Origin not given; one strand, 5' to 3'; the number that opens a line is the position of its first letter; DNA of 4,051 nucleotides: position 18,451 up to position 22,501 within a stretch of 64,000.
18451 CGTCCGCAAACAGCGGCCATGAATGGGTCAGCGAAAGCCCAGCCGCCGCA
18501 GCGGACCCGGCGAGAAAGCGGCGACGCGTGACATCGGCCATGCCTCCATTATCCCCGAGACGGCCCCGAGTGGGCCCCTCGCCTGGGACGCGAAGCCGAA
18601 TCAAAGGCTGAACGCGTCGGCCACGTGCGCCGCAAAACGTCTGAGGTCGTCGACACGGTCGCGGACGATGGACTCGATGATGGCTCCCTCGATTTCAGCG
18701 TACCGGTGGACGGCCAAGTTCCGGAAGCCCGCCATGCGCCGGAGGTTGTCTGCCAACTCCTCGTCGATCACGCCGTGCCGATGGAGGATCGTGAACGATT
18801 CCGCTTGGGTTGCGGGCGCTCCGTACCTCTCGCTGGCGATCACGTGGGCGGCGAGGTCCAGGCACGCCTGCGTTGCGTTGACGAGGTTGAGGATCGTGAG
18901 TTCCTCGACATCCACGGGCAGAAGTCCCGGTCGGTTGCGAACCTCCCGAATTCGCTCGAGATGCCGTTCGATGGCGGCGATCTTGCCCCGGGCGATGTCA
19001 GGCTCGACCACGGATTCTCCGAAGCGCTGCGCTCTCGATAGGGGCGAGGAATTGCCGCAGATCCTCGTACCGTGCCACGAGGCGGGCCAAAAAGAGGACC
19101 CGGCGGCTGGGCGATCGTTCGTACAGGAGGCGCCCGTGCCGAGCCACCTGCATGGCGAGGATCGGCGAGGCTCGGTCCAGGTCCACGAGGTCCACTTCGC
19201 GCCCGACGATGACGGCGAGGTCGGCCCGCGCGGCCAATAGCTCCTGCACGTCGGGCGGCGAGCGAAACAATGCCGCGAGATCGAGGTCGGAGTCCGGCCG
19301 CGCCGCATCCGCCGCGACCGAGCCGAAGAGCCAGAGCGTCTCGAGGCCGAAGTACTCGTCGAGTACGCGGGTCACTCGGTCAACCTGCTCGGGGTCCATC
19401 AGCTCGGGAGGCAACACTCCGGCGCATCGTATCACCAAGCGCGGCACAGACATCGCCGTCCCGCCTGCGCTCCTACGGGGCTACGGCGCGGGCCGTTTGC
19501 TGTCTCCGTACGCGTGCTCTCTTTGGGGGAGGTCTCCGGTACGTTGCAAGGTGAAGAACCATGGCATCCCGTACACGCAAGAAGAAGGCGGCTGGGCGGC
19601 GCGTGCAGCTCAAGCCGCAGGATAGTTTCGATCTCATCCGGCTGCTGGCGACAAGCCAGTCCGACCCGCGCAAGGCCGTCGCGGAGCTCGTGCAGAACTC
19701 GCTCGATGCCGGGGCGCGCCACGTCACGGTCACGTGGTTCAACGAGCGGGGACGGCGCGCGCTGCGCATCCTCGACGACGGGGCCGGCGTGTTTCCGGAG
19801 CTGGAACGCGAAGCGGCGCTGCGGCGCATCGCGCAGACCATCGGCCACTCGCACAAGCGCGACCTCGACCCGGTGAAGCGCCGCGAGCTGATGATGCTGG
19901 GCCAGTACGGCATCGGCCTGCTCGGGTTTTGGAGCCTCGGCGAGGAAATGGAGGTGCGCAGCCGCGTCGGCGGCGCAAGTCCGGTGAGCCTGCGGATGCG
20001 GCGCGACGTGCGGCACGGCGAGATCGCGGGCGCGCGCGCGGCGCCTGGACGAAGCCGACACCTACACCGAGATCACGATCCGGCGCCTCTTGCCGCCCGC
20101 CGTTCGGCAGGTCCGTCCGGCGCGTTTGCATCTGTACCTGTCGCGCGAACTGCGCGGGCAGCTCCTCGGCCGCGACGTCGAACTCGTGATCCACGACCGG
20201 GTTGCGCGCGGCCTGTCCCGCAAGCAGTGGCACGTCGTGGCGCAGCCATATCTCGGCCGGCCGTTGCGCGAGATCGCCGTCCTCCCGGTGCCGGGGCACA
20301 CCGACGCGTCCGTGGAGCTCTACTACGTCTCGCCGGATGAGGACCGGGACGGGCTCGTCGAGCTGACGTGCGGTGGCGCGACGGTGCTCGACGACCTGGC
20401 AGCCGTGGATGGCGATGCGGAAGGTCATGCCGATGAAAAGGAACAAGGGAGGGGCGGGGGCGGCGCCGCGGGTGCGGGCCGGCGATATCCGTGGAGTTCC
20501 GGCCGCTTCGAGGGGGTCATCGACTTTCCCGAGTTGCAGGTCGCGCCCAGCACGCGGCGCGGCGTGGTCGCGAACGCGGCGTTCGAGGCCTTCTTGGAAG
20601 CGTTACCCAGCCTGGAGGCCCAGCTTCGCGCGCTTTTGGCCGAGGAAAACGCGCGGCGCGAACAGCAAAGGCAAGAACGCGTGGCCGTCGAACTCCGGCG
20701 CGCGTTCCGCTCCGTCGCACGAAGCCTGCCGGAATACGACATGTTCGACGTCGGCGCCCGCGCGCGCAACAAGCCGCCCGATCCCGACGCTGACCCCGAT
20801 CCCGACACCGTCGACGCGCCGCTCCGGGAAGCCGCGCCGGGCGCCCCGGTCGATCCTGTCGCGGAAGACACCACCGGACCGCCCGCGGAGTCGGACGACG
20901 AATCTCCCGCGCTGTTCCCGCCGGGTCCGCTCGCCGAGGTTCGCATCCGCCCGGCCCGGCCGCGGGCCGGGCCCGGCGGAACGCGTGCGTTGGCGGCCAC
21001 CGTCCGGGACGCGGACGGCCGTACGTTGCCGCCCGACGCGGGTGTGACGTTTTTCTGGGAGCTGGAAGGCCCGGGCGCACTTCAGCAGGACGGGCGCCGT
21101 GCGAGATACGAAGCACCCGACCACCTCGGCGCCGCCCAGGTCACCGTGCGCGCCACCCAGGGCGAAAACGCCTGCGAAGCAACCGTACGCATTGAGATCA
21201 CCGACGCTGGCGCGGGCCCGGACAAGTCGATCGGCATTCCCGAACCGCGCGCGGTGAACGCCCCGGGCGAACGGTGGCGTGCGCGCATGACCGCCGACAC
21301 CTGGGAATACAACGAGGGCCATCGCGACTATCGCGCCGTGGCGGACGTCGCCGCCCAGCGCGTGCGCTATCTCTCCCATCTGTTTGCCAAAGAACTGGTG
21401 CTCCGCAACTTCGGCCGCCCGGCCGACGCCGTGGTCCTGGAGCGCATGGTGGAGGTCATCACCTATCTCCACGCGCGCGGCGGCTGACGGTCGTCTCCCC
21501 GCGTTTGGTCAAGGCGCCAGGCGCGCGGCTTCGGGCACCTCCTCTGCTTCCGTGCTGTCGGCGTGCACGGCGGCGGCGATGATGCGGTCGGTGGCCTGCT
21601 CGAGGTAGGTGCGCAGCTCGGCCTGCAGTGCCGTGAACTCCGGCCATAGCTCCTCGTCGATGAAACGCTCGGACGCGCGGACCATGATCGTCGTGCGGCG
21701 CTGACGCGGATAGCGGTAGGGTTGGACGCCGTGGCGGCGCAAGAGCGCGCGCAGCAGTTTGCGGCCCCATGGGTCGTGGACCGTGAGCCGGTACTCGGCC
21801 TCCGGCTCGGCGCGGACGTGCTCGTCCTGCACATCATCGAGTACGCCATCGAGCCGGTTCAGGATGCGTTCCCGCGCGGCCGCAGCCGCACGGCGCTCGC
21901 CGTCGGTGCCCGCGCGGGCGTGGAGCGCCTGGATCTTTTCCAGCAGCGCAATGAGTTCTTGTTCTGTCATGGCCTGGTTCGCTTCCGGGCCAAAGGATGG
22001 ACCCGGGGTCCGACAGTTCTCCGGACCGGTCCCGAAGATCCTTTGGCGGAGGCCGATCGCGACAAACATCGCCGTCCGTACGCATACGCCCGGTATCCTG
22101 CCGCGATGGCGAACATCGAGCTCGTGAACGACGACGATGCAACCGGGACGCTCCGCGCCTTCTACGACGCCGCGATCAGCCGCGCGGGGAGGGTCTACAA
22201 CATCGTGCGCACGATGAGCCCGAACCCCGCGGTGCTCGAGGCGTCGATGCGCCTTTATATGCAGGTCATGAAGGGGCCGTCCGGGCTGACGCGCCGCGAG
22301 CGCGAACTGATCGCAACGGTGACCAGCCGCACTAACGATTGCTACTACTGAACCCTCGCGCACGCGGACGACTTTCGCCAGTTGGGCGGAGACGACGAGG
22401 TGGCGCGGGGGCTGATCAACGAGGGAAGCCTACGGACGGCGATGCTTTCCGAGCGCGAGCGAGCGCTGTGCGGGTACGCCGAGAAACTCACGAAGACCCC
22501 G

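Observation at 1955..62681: Twenty exact copies of a non-palindromic 12-mer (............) concentrated at gene boundaries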

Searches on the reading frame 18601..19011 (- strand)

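Call 57: search_protein_families(library=pfam, proteins=[window:18601-19011:-], max_evalue=0.001)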
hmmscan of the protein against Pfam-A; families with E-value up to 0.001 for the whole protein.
window:18601-19011:- (136 aa): 1 family
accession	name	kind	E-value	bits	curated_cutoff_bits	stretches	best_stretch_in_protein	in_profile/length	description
PF01934.22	HepT-like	-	2.8e-24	85.6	23.5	1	37-129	28-119/120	Ribonuclease HepT-like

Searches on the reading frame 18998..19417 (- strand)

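Call 57: search_protein_families(library=pfam, proteins=[window:18998-19417:-], max_evalue=0.001)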
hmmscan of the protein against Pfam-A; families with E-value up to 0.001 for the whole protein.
window:18998-19417:- (139 aa): 3 families
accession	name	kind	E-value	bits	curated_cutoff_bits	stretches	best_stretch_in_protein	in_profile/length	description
PF18765.7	Polbeta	-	4.6e-18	65.6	26.9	1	15-103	3-92/93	Polymerase beta, Nucleotidyltransferase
PF01909.29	NTP_transf_2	-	1.9e-08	35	21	1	15-78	4-72/93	Nucleotidyltransferase domain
PF22600.2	MTPAP-like_central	-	0.00019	22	27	1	12-70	26-83/139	Poly(A) RNA polymerase, mitochondrial-like, central palm domain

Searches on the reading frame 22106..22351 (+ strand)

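Call 38: search_protein_families(library=pfam, proteins=[window:22106-22351:+], max_evalue=0.001)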
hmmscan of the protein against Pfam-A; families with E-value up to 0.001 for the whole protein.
window:22106-22351:+ (81 aa): 2 families
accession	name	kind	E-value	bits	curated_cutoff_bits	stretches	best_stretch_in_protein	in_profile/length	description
PF02627.25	CMD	-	6.2e-07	29.8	23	1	41-81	1-40/84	Carboxymuconolactone decarboxylase family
PF04636.18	PA26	-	0.00081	18.9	29.4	1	13-81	18-86/445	PA26 p53-induced protein (sestrin)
